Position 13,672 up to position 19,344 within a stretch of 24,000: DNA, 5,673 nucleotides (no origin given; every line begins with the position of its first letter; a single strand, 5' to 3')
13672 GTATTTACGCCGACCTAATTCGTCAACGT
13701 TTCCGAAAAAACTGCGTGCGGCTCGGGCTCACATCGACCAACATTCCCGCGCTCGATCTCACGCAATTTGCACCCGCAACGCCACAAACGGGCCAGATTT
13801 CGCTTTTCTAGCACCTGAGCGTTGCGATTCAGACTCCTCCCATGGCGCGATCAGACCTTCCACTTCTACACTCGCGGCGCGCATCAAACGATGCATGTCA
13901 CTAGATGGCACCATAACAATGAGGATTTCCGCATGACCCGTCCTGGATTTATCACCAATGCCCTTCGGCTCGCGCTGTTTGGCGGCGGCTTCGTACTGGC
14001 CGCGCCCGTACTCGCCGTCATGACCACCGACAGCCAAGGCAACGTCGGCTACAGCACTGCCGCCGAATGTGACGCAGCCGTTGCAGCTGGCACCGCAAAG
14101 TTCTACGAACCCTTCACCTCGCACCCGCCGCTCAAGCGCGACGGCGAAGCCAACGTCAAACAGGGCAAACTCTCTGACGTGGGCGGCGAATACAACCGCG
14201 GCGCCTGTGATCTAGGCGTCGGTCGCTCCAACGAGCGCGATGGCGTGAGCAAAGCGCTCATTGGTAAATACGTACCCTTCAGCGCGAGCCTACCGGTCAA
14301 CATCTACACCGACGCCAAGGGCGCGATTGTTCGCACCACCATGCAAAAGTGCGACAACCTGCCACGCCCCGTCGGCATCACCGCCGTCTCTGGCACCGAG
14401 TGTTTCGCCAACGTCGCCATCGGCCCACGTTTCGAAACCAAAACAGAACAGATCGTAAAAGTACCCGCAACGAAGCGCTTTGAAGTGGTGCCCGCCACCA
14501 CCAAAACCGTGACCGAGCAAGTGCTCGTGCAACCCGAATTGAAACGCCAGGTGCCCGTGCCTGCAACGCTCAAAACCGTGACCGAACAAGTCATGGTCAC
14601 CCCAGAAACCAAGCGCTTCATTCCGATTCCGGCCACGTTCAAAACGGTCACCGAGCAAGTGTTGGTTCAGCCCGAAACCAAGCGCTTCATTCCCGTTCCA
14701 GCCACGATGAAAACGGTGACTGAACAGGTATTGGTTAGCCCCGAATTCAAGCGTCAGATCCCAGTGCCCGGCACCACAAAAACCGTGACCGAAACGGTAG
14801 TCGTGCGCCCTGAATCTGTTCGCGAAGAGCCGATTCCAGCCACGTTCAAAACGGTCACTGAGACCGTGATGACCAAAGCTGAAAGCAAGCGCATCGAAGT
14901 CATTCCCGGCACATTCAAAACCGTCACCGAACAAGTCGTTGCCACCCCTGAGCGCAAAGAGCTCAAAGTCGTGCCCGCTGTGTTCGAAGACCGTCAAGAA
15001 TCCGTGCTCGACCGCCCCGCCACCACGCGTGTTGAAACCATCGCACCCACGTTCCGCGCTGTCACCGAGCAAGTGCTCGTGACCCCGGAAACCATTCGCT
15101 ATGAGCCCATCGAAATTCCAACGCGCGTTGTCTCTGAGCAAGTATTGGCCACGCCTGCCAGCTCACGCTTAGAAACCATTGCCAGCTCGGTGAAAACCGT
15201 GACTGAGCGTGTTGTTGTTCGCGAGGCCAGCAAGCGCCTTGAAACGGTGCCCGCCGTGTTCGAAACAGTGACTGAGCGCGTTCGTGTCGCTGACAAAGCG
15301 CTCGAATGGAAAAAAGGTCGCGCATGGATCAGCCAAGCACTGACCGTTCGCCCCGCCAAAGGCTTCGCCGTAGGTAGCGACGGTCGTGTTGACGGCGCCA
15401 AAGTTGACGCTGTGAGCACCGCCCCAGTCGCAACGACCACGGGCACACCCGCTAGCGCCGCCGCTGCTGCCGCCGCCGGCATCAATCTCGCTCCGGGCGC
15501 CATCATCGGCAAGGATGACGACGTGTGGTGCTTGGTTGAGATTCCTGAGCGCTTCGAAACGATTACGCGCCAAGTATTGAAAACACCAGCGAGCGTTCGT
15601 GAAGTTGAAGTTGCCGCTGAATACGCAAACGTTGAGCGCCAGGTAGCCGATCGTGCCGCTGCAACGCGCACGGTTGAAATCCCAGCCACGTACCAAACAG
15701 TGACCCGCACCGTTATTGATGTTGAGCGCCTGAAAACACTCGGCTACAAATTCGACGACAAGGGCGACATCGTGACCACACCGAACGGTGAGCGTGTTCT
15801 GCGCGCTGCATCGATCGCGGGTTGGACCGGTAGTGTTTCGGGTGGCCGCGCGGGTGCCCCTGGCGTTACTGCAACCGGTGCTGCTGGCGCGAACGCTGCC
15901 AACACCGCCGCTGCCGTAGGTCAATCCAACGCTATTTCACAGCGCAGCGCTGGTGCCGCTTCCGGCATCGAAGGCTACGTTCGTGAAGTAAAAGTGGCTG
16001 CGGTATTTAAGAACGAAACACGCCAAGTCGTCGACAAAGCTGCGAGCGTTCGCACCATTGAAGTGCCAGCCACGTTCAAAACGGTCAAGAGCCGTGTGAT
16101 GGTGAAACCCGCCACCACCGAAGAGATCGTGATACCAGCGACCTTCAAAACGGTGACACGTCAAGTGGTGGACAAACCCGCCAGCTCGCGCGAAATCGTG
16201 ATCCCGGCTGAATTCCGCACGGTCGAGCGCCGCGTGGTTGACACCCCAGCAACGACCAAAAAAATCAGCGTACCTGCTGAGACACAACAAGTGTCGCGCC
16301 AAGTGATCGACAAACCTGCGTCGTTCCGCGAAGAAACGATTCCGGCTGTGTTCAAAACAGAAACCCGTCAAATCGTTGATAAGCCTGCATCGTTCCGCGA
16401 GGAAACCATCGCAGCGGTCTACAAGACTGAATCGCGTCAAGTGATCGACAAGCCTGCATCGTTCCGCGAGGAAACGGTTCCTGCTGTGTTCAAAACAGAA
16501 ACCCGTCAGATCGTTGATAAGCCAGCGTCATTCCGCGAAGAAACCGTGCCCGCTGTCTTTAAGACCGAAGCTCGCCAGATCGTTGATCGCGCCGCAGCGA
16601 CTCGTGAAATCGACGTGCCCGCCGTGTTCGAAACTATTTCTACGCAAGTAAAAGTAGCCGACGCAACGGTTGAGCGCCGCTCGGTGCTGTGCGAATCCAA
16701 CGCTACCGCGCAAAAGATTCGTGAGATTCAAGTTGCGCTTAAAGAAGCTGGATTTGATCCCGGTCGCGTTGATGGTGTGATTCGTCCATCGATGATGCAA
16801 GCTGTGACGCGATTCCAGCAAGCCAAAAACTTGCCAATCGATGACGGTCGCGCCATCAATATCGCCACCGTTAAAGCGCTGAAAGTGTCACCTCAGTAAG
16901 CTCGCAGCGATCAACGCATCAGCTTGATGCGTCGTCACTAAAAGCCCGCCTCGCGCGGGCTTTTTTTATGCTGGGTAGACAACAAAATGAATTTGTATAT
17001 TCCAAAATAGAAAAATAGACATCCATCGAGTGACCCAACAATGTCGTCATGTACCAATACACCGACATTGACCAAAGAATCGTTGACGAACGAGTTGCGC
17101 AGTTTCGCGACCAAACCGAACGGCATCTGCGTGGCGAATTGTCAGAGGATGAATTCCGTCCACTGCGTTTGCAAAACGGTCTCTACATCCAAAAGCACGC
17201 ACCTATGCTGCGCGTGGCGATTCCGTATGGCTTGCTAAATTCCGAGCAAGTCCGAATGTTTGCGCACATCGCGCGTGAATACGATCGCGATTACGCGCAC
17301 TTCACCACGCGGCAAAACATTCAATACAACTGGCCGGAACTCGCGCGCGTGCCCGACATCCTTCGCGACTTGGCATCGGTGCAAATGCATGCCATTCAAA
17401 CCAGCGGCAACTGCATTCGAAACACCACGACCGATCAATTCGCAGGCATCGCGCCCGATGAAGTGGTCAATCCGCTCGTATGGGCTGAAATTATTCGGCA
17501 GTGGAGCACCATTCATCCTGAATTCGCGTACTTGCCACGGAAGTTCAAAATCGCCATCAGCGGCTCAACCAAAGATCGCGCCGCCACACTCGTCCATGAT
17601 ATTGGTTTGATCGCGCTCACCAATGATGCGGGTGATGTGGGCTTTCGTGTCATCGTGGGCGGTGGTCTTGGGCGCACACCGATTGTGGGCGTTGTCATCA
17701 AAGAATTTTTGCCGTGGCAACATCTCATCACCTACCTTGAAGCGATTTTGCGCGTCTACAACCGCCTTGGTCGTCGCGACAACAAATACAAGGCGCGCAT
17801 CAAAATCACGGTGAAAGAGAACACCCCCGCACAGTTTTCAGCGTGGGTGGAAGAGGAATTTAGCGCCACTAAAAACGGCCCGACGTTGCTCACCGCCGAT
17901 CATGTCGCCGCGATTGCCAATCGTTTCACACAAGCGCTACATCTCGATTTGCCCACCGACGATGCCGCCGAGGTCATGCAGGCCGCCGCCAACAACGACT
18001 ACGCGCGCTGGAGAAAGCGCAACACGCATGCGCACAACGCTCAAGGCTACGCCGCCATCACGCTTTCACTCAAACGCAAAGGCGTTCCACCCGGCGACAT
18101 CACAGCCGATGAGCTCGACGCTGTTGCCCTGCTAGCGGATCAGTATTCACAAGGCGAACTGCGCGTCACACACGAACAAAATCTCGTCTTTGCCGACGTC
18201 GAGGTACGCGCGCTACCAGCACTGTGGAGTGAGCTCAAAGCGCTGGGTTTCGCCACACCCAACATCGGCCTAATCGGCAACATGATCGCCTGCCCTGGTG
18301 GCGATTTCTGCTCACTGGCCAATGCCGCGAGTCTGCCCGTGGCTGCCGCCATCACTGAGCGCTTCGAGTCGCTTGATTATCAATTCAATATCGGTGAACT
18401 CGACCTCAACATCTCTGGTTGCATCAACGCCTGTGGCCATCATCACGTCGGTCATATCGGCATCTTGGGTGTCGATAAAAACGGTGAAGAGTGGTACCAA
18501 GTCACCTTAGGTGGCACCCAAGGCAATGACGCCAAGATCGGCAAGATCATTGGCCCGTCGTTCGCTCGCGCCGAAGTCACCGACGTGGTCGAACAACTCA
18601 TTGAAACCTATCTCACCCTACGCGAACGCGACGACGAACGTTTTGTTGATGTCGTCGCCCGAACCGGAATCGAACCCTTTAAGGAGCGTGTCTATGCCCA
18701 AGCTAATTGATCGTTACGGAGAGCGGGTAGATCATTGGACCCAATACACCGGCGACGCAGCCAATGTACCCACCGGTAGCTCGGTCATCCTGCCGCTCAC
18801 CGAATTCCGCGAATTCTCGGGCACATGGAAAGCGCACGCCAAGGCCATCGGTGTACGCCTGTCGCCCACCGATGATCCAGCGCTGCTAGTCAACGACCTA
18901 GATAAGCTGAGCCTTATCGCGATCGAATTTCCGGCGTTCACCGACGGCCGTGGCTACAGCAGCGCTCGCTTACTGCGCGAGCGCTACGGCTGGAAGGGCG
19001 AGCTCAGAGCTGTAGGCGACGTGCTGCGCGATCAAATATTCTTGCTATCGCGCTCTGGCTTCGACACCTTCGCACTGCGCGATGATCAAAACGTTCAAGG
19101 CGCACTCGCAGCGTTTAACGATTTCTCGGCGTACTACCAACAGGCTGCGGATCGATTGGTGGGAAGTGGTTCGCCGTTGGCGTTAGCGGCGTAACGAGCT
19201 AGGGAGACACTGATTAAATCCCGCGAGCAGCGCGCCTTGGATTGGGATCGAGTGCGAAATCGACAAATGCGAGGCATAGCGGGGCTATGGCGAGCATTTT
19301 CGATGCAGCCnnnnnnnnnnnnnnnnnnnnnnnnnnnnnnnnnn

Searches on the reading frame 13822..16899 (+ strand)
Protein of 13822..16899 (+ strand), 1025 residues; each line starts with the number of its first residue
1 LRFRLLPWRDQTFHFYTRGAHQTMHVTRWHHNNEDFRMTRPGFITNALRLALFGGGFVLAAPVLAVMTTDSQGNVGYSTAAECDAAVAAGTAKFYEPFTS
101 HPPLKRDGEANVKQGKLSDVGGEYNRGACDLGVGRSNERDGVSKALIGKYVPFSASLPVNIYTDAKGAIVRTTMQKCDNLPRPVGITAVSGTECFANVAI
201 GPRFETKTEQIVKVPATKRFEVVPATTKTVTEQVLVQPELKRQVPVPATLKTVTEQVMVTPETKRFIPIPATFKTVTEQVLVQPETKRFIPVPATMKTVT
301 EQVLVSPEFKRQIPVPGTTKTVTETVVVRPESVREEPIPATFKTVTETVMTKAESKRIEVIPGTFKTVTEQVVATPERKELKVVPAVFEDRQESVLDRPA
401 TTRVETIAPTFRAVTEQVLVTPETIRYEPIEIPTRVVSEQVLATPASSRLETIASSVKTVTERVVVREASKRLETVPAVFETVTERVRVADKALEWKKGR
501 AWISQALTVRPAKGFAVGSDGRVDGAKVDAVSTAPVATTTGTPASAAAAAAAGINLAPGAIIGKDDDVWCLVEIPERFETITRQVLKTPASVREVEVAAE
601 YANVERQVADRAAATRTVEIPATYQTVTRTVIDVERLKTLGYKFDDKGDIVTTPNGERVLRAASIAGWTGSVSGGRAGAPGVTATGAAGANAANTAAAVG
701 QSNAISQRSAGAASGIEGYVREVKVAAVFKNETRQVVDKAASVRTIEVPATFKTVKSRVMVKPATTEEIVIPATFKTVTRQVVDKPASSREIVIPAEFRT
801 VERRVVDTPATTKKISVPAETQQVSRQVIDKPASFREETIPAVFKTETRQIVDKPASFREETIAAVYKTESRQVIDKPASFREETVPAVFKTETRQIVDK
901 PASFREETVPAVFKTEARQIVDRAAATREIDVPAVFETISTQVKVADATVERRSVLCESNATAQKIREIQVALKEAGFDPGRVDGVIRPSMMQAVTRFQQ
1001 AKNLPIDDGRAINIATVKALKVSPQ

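Call 11: search_protein_families(library=pfam, proteins=[window:13822-16899:+])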
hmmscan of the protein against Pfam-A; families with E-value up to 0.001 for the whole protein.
window:13822-16899:+ (1025 aa): 1 family
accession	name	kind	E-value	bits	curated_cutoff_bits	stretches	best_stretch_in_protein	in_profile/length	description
PF01471.23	PG_binding_1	-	2.6e-10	40.8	23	1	964-1011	3-49/57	Putative peptidoglycan binding domain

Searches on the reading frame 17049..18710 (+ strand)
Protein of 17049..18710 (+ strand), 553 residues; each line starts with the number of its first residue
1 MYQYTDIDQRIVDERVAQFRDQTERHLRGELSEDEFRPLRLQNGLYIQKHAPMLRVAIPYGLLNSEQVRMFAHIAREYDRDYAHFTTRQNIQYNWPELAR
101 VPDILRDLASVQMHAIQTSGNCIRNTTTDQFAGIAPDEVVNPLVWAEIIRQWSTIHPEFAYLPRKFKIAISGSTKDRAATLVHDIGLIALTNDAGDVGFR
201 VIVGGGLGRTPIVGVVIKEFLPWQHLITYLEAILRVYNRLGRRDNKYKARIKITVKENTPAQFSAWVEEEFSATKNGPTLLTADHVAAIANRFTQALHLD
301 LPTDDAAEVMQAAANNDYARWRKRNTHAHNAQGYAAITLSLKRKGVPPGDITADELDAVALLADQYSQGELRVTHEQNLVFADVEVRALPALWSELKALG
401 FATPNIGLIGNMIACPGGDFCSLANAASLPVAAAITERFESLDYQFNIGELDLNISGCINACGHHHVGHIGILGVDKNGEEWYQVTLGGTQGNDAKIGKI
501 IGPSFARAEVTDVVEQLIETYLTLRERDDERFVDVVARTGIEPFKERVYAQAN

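Call 12: search_protein_families(library=pfam, proteins=[window:17049-18710:+])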
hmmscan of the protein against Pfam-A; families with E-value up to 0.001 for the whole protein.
window:17049-18710:+ (553 aa): 2 families
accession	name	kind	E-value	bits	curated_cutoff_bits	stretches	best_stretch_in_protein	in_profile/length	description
PF01077.27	NIR_SIR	-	1.2e-63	213.7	27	2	119-272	1-155/158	Nitrite and sulphite reductase 4Fe-4S domain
PF03460.22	NIR_SIR_ferr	-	3.4e-32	110.4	24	2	53-110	11-68/69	Nitrite/Sulfite reductase ferredoxin-like half domain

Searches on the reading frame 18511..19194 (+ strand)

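Call 12: search_protein_families(library=pfam, proteins=[window:18511-19194:+])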
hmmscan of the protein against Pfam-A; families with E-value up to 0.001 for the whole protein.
window:18511-19194:+ (227 aa): 1 family
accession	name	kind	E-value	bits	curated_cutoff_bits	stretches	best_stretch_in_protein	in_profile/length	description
PF06073.17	DUF934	-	9.8e-40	135.1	25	1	114-215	1-102/107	Bacterial protein of unknown function (DUF934)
